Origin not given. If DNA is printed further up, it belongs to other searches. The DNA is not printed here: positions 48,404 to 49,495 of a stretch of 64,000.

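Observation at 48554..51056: Lower-GC four-gene insert encoding envelope-targeted proteins, wedged between two related tail-fibre genes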

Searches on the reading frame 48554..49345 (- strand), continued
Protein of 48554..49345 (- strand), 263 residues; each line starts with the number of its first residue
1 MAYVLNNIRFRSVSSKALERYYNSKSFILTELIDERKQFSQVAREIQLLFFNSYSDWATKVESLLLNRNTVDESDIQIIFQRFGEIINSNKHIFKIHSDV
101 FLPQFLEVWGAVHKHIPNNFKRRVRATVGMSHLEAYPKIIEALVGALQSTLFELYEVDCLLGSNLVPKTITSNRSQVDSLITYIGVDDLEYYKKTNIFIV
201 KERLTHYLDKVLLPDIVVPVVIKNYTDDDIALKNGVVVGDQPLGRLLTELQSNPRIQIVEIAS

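Call 93: search_dna_similar(query=L016:6001-6714:+, collection=phages, mode=protein, max_evalue=0.001, max_rows=40, rows=spread)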
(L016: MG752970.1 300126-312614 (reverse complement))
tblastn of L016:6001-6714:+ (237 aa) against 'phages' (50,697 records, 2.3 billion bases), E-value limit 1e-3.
Records with a match: 12; places in all: 12; records where one place covers at least 80% of the query: 12.
Best place of each record, by identity: >=99% 1; <60% 11.
By first word of the organism name: Vibrio 6; Pseudomonas 4; Ralstonia 1; Phage 1.
By host as written in the record: Vibrio alginolyticus CECT 521 2; Pseudomonas aeruginosa PAO1 2; Pseudomonas putida var. Manila 2; Ralstonia solanacearum 1; Vibrio parahaemolyticus 1; Vibrio sp. 1; Vibrio parahaemolyticus TY18 1; Vibrio alginolyticus NBRC 15630 = ATCC 17749 1; and 1 more.
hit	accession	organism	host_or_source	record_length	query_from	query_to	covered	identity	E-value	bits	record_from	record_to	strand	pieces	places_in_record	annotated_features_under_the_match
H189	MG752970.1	Ralstonia phage RsoM2USA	Ralstonia solanacearum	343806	1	237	100%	100.0%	2e-143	448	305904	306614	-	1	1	hypothetical protein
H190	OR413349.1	Vibrio phage pv27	Vibrio parahaemolyticus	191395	2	233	98%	29.2%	8e-17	85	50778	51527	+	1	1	ABC transporter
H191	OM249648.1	Vibrio phage phiKT1024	Vibrio sp.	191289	2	233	98%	29.2%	8e-17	85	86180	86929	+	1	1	hypothetical protein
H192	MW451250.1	Vibrio phage phiTY18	Vibrio parahaemolyticus TY18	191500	2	233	98%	29.2%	8e-17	85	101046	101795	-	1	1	record has no annotation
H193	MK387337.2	Vibrio phage Va1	Vibrio alginolyticus NBRC 15630 = ATCC ...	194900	2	233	98%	27.8%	3e-14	77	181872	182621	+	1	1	hypothetical protein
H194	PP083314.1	Vibrio phage VB_VaC_SRILMA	Vibrio alginolyticus CECT 521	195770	2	233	98%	27.8%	3e-14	77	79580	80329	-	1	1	ABC transporter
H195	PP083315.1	Vibrio phage VB_VaC_TDDLMA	Vibrio alginolyticus CECT 521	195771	2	233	98%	27.8%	3e-14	77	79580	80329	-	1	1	ABC transporter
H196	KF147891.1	Pseudomonas phage PaBG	Pseudomonas aeruginosa PAO1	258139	1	223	94%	24.9%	3e-6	53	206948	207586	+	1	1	putative membrane protein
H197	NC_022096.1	Pseudomonas phage PaBG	Pseudomonas aeruginosa PAO1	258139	1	223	94%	24.9%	3e-6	53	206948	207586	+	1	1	ABC transporter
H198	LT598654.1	Phage NCTB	surface water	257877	2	204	86%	20.9%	2e-4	47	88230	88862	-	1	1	hypothetical protein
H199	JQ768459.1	Pseudomonas phage Lu11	Pseudomonas putida var. Manila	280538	1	201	85%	20.9%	2e-4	48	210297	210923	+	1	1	promoter | hypothetical protein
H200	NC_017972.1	Pseudomonas phage Lu11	Pseudomonas putida var. Manila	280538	1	201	85%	20.9%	2e-4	48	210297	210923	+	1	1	promoter | ABC transporter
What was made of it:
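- Tried and rejected: XacN1 was not recovered (call 93).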

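Call 95: get_annotated_region(hit=H198, flank=6000)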
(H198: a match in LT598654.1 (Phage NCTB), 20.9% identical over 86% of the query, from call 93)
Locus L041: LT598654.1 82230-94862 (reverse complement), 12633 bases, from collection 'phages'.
description: Phage NCTB genome assembly, complete genome: monopartite.
organism: Phage NCTB (NCBI taxid 1857647)
taxonomy: Viruses; Duplodnaviria; Heunggongvirae; Uroviricota; Caudoviricetes
host: -; source: surface water; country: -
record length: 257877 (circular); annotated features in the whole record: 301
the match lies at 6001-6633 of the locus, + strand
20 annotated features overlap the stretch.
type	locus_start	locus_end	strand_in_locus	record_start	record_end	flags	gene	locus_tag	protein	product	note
CDS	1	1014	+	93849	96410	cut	-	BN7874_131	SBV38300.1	probable aggregation factor core protein MAFp3, isoform C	-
CDS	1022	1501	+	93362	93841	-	-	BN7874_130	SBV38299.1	hypothetical protein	-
CDS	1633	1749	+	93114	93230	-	-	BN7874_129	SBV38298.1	hypothetical protein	-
CDS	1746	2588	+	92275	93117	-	-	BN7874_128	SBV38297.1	Flagellar hook-length control protein FliK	-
CDS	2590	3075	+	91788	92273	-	-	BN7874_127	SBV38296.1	hypothetical protein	-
CDS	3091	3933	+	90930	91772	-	-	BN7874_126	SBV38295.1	hypothetical protein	-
CDS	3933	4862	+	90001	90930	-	-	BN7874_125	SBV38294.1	hypothetical protein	-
CDS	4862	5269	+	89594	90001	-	-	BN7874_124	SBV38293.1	hypothetical protein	-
CDS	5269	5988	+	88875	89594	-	-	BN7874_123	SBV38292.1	hypothetical protein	-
CDS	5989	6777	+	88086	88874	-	-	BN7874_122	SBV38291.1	hypothetical protein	-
CDS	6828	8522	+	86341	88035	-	-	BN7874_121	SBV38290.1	T1SS secreted agglutinin RTX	-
CDS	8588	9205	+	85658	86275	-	-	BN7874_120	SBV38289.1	hypothetical protein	-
CDS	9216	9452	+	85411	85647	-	-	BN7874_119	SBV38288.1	hypothetical protein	-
CDS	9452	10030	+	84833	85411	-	-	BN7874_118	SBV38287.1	hypothetical protein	-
CDS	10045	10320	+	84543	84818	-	-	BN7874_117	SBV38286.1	hypothetical protein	-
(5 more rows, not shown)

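Call 97: search_protein_families(library=pfam, proteins=[L034:4565-5074:+, L034:5075-5536:+, L034:3903-4601:+, L034:5612-5983:+, L034:6837-9014:+, L015:12230-13096:+, L015:11765-12184:+], max_evalue=0.01)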
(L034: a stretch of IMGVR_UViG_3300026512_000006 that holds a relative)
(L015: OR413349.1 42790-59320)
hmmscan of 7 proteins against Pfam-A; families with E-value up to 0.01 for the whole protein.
L034:4565-5074:+ (169 aa): 2 families
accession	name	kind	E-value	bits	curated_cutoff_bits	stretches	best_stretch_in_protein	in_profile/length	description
PF05838.17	Glyco_hydro_108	-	1.1e-24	87.1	21.2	1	21-97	2-85/85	Glycosyl hydrolase 108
PF09374.15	PG_binding_3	-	9.5e-13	48.6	24.6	1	101-166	2-75/76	Predicted Peptidoglycan domain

L034:5075-5536:+ (153 aa): 1 family
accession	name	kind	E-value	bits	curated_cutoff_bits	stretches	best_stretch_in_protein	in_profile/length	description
PF11351.13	GTA_holin_3TM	-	3.7e-05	24.6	24.8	1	9-137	1-120/123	Holin of 3TMs, for gene-transfer release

L034:3903-4601:+ (232 aa): 0 families

L034:5612-5983:+ (123 aa): 0 families

L034:6837-9014:+ (725 aa): 1 family
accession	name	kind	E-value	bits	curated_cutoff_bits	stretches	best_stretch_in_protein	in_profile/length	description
PF23899.1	SU10_portal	-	1.5e-98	331.2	30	1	29-622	3-589/593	Phage SU10 portal protein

L015:12230-13096:+ (288 aa): 3 families
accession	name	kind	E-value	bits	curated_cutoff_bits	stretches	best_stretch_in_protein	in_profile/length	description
PF00182.24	Glyco_hydro_19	-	2.7e-11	44.1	25.5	1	52-190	53-163/232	Chitinase class I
PF01471.23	PG_binding_1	-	6.7e-08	33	23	1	247-282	22-57/57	Putative peptidoglycan binding domain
PF09374.15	PG_binding_3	-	0.00033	21.2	24.6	0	237-282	4-31/76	Predicted Peptidoglycan domain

L015:11765-12184:+ (139 aa): 1 family
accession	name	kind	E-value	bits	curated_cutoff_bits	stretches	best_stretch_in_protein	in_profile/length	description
PF15815.10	MKRN1_C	-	0.0038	17.7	25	1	42-82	31-73/91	E3 ubiquitin-protein ligase makorin, C-terminal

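Call 98: search_protein_families(library=phrogs, proteins=[L034:4565-5074:+, L034:5075-5536:+, L034:3903-4601:+, L034:5612-5983:+], max_evalue=0.001)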
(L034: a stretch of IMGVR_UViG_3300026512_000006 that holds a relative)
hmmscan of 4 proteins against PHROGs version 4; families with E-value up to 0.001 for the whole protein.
L034:4565-5074:+ (169 aa): 2 families
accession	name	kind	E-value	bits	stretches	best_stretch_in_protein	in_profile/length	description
phrog_315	-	lysis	1.6e-52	179.9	1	7-166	326-484/677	endolysin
phrog_12853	-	unknown function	2.3e-24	87.3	1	16-126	3-130/131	-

L034:5075-5536:+ (153 aa): 2 families
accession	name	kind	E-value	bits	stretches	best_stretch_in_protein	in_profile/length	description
phrog_1544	-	unknown function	4.3e-10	40.6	1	37-148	68-191/200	-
phrog_3427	-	lysis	1.8e-06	29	1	9-98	9-91/141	holin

L034:3903-4601:+ (232 aa): 1 family
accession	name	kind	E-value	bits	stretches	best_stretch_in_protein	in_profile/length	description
phrog_9573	-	unknown function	5.3e-38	132.2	1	1-224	1-217/219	-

L034:5612-5983:+ (123 aa): 0 families

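Call 104: find_related_loci(query=A7, collection=viral_contigs, flank=6000)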
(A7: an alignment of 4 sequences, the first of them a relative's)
Query A7 (247 aa) in viral_contigs; peptide patterns used: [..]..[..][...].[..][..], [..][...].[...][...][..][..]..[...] (x = any residue, [..] = any of these).
133 stretches matched a pattern; 7 encode a relative of the query (tblastn E <= 1e-3); 7 distinct loci.
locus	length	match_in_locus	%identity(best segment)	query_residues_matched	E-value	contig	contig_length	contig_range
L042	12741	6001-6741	100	1-247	8e-168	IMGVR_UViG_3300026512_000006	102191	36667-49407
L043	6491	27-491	39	87-239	3e-35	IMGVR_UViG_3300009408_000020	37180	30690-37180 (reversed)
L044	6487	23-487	39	87-239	2e-33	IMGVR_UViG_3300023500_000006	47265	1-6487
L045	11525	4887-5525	30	8-219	2e-26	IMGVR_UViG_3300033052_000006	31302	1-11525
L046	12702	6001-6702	30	6-240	5e-26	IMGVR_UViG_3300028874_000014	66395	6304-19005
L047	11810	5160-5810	31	8-225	8e-24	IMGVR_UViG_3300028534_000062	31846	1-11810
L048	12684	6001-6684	27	8-232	8e-22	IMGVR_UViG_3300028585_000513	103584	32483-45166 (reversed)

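Call 106: search_protein_families(library=phrogs, proteins=[L047:2924-3562:+, L047:3559-3834:+, L047:3785-4180:+, L047:4131-4304:+, L047:4633-5136:+, L047:5882-6445:+, L043:863-1249:+, L043:1259-1501:+, L043:1514-1930:+, L043:2068-4221:+], max_evalue=0.01)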
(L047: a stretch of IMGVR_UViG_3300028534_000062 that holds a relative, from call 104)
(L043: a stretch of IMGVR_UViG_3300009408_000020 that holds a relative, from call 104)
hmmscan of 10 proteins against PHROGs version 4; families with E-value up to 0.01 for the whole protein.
L047:2924-3562:+ (212 aa): 0 families

L047:3559-3834:+ (91 aa): 0 families

L047:3785-4180:+ (131 aa): 2 families
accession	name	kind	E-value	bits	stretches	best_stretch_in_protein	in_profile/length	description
phrog_739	-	lysis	2.2e-06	28.9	1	29-110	10-92/122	Rz-like spanin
phrog_4704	-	tail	0.0061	16.3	1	47-110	120-182/625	tail length tape measure protein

L047:4131-4304:+ (57 aa): 0 families

L047:4633-5136:+ (167 aa): 0 families

L047:5882-6445:+ (187 aa): 4 families
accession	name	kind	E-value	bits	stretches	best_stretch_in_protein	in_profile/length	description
phrog_315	-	lysis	6.1e-34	118.6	1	1-155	330-470/677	endolysin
phrog_12853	-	unknown function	1.6e-24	87.8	1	6-128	3-130/131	-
phrog_2649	-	lysis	0.0012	19.7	1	91-132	178-217/261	endolysin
phrog_24205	-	unknown function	0.0043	18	0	16-32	13-29/45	-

L043:863-1249:+ (128 aa): 2 families
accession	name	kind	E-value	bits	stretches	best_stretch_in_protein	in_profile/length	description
phrog_739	-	lysis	0.00094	20.4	1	8-97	9-98/122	Rz-like spanin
phrog_8821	-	lysis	0.0014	19.7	1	4-72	5-73/130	Rz-like spanin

L043:1259-1501:+ (80 aa): 3 families
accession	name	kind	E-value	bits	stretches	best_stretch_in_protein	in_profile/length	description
phrog_2291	-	unknown function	0.00017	22.3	1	10-45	5-39/81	-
phrog_3580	-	unknown function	0.0013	20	1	12-50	4-42/87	-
phrog_25644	-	unknown function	0.0031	18.2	1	9-43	8-44/193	-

L043:1514-1930:+ (138 aa): 2 families
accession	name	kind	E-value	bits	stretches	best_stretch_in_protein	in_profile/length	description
phrog_894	-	lysis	5.6e-16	59.5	1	2-126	46-162/389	endolysin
phrog_35417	-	unknown function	4.7e-08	34.5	1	71-126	12-74/99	-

L043:2068-4221:+ (717 aa): 2 families
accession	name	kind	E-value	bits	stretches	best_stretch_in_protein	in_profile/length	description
phrog_1216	-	head and packaging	1.7e-221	738.6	1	22-703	5-675/714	portal protein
phrog_156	-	head and packaging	1e-15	58.2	1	331-684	273-666/681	portal protein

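Call 107: search_protein_families(library=pfam, proteins=[L047:2924-3562:+, L047:3559-3834:+, L047:3785-4180:+, L047:4131-4304:+, L047:4633-5136:+, L047:5882-6445:+, L043:863-1249:+, L043:1259-1501:+, L043:1514-1930:+, L043:2068-4221:+], max_evalue=0.01)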
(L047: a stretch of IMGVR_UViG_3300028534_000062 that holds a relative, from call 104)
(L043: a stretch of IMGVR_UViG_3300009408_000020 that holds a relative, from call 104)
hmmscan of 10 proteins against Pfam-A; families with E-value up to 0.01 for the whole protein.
L047:2924-3562:+ (212 aa): 0 families

L047:3559-3834:+ (91 aa): 0 families

L047:3785-4180:+ (131 aa): 0 families

L047:4131-4304:+ (57 aa): 0 families

L047:4633-5136:+ (167 aa): 3 families
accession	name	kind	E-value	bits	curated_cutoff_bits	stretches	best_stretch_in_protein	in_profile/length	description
PF06160.17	EzrA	-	0.00082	18.2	39.6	1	63-145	103-185/557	Septation ring formation regulator, EzrA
PF04108.17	ATG17_like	-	0.0045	16.9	43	1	12-159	172-292/355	Autophagy protein ATG17-like domain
PF16763.10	Spidroin_N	-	0.0085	16.6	27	0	67-159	27-120/125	Major ampullate spidroin 1, spider silk protein 1, N-term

L047:5882-6445:+ (187 aa): 2 families
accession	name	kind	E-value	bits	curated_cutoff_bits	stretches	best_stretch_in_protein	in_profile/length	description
PF05838.17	Glyco_hydro_108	-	3.8e-22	79.1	21.2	1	11-91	2-85/85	Glycosyl hydrolase 108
PF09374.15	PG_binding_3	-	4.8e-08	33.5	24.6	1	96-185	2-75/76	Predicted Peptidoglycan domain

L043:863-1249:+ (128 aa): 0 families

L043:1259-1501:+ (80 aa): 0 families

L043:1514-1930:+ (138 aa): 0 families

L043:2068-4221:+ (717 aa): 1 family
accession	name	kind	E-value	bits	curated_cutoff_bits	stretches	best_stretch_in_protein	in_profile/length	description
PF23899.1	SU10_portal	-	4.5e-139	465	30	1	34-624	2-593/593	Phage SU10 portal protein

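Call 109: find_related_loci(query=A7, collection=metagenome_contigs, flank=5000)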
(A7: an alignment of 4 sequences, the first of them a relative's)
Query A7 (247 aa) in metagenome_contigs; peptide patterns used: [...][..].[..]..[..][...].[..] (x = any residue, [..] = any of these).
98 stretches matched a pattern; 4 encode a relative of the query (tblastn E <= 1e-3); 4 distinct loci.
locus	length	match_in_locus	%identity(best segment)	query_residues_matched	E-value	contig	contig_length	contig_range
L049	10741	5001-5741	100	1-247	3e-168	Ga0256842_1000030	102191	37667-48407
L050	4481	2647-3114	35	8-166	5e-25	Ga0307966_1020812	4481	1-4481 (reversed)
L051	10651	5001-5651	31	8-225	3e-24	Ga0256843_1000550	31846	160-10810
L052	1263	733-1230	32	10-171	1e-21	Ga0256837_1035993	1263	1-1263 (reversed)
